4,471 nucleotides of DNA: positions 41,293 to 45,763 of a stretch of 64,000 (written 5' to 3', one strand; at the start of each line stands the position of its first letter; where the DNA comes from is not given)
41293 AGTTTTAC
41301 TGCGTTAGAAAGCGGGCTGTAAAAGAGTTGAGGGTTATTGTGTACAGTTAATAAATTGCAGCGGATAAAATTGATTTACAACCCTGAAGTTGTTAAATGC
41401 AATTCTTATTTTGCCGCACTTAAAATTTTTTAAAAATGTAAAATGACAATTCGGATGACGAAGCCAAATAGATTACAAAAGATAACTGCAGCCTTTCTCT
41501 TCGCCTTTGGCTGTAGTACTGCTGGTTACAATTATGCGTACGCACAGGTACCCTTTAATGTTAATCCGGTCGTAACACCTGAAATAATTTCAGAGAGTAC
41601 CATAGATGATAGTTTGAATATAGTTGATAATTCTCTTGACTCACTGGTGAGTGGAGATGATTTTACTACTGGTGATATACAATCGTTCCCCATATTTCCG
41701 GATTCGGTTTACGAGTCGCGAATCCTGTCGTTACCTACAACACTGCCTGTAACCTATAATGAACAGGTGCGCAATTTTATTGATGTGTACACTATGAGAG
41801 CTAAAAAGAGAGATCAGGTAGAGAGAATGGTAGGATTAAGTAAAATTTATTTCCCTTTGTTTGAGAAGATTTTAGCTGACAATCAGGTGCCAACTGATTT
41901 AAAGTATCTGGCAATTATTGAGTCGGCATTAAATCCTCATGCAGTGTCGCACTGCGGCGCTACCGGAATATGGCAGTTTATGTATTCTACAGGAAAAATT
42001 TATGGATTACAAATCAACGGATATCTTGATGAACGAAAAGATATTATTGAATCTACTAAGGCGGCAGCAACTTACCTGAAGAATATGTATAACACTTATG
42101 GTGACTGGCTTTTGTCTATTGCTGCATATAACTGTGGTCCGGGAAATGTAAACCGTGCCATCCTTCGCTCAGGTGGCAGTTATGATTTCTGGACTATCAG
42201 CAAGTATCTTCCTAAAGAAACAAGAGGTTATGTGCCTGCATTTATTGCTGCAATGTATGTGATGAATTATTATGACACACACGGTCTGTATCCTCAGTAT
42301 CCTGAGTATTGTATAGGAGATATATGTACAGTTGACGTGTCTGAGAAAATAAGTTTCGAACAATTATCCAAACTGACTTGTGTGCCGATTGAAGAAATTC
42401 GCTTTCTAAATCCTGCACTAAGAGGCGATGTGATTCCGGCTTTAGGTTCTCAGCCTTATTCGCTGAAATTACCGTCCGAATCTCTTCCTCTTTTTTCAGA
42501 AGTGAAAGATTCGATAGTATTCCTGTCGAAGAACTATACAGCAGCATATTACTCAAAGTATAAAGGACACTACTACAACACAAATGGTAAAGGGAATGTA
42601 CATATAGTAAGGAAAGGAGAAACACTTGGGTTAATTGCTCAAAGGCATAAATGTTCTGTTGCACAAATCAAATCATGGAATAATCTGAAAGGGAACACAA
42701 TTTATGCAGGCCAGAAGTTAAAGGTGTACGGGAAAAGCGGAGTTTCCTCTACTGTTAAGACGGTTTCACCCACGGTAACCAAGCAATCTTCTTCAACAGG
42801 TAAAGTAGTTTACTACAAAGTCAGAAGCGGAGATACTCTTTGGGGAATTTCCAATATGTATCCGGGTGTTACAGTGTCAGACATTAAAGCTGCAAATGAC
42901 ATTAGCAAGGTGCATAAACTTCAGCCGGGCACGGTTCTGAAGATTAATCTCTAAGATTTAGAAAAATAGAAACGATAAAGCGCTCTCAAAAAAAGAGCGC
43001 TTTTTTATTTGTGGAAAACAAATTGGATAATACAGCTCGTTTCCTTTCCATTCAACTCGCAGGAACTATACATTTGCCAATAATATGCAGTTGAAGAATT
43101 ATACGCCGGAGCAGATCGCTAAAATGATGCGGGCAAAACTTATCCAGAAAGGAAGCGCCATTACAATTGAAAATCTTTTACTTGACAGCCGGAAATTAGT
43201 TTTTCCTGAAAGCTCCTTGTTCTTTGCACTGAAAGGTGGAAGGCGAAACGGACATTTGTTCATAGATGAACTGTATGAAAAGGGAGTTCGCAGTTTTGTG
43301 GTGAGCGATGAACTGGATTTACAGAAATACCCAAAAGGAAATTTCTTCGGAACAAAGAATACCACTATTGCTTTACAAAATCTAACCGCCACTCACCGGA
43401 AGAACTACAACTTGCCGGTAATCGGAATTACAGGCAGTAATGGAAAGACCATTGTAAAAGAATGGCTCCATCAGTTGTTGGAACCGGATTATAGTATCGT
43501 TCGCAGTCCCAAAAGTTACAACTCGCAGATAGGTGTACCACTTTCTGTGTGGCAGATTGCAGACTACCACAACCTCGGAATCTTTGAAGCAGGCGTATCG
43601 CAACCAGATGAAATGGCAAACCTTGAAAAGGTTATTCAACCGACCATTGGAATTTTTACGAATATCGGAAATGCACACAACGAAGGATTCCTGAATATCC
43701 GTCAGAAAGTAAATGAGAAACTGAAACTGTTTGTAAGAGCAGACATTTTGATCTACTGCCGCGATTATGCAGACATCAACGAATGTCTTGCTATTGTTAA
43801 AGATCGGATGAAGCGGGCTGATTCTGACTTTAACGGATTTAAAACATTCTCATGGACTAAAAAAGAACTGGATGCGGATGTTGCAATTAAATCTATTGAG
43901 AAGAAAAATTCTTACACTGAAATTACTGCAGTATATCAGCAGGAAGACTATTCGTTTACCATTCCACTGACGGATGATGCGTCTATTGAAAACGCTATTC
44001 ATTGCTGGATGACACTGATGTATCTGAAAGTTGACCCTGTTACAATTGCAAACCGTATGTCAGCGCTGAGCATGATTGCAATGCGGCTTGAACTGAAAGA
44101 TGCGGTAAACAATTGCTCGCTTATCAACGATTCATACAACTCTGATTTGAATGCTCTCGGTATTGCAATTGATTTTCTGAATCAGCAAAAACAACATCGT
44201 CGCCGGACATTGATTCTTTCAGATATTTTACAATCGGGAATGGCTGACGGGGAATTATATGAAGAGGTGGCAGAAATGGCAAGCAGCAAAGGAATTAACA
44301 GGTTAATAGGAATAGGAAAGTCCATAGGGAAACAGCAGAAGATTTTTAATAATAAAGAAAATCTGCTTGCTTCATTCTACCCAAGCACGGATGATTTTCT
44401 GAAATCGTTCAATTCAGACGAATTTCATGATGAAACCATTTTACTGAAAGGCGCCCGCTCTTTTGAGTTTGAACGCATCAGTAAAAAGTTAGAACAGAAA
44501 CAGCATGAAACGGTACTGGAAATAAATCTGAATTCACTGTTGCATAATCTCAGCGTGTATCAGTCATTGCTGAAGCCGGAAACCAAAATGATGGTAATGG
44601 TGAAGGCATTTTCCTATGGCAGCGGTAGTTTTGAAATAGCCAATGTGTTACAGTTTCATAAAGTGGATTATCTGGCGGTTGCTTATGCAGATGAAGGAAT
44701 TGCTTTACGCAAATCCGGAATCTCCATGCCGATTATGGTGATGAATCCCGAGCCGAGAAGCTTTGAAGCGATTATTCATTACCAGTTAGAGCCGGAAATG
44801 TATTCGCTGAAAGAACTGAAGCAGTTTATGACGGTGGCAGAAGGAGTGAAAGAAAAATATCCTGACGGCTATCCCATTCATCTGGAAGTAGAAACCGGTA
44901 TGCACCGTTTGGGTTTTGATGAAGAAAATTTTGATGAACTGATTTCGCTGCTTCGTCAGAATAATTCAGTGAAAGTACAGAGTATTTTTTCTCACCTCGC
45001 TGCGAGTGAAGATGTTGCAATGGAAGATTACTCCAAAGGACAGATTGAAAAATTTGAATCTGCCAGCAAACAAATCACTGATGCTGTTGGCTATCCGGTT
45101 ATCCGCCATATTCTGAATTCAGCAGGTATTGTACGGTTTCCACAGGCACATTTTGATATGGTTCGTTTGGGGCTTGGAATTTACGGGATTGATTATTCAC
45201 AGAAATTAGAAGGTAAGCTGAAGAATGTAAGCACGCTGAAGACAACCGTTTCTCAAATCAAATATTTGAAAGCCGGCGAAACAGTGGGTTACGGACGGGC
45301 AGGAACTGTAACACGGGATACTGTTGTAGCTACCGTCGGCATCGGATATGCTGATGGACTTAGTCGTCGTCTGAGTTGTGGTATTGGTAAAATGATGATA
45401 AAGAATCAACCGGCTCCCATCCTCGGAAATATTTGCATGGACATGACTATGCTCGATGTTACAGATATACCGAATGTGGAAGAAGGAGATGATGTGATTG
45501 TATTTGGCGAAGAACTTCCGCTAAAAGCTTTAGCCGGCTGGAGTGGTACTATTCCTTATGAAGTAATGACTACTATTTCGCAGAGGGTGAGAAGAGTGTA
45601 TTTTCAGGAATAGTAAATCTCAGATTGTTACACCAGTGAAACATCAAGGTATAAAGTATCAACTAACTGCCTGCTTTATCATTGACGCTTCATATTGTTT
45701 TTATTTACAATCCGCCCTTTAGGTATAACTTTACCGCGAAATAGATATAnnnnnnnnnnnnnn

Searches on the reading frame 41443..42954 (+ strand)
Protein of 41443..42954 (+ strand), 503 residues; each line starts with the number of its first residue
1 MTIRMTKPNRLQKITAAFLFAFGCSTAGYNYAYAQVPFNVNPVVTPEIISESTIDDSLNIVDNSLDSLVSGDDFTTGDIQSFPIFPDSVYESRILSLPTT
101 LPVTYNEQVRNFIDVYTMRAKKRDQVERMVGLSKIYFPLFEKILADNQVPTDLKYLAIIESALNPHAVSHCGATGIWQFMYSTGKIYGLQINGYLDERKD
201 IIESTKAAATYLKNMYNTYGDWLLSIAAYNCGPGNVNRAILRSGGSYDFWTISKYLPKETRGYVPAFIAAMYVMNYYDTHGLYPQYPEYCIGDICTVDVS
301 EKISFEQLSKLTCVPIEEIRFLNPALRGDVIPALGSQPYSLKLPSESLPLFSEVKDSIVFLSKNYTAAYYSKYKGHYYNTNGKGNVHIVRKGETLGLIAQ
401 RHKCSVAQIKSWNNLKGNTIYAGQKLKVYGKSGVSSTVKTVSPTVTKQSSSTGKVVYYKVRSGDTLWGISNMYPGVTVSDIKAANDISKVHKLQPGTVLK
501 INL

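Call 69: search_protein_families(library=pfam, proteins=[window:41443-42954:+], max_evalue=0.00001)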
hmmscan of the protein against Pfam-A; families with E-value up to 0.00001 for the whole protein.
window:41443-42954:+ (503 aa): 2 families
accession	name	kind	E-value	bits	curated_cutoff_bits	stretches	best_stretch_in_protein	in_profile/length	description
PF01476.26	LysM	-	1.5e-30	105.3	20.9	2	387-428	1-42/43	LysM domain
PF01464.25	SLT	-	3.3e-26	91.6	21.3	1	144-244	8-109/117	Transglycosylase SLT domain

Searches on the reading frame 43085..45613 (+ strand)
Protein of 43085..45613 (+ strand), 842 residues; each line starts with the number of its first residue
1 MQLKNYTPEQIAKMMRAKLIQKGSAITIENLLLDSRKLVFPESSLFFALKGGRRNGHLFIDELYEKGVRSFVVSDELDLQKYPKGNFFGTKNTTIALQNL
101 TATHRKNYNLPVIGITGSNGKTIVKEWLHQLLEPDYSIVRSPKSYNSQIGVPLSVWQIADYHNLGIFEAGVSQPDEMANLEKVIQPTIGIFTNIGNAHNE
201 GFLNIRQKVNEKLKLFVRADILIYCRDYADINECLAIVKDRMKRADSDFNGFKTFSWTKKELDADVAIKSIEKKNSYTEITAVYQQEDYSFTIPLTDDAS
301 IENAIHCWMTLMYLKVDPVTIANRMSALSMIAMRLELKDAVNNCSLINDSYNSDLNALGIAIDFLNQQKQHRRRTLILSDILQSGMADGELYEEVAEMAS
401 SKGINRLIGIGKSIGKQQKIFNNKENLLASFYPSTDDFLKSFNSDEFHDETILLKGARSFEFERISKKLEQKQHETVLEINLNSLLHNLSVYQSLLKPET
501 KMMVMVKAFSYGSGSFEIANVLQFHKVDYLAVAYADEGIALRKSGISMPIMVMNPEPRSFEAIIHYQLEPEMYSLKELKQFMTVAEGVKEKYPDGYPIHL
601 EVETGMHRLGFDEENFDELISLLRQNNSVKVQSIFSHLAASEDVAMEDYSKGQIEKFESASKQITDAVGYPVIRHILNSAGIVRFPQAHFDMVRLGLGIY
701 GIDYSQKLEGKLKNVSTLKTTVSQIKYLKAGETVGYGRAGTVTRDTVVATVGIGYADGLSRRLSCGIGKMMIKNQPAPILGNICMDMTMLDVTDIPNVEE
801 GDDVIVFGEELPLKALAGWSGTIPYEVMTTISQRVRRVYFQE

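Call 69: search_protein_families(library=pfam, proteins=[window:43085-45613:+], max_evalue=0.00001)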
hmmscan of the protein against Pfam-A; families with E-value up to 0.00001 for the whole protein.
window:43085-45613:+ (842 aa): 3 families
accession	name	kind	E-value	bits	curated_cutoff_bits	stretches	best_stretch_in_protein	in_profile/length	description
PF01168.26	Ala_racemase_N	-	6.6e-53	180.1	24.1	1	480-702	1-218/220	Alanine racemase, N-terminal domain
PF00842.27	Ala_racemase_C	-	1.8e-43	147.6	25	1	715-839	1-127/127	Alanine racemase, C-terminal domain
PF08245.18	Mur_ligase_M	-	1.8e-23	84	24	1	115-307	1-196/200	Mur ligase middle domain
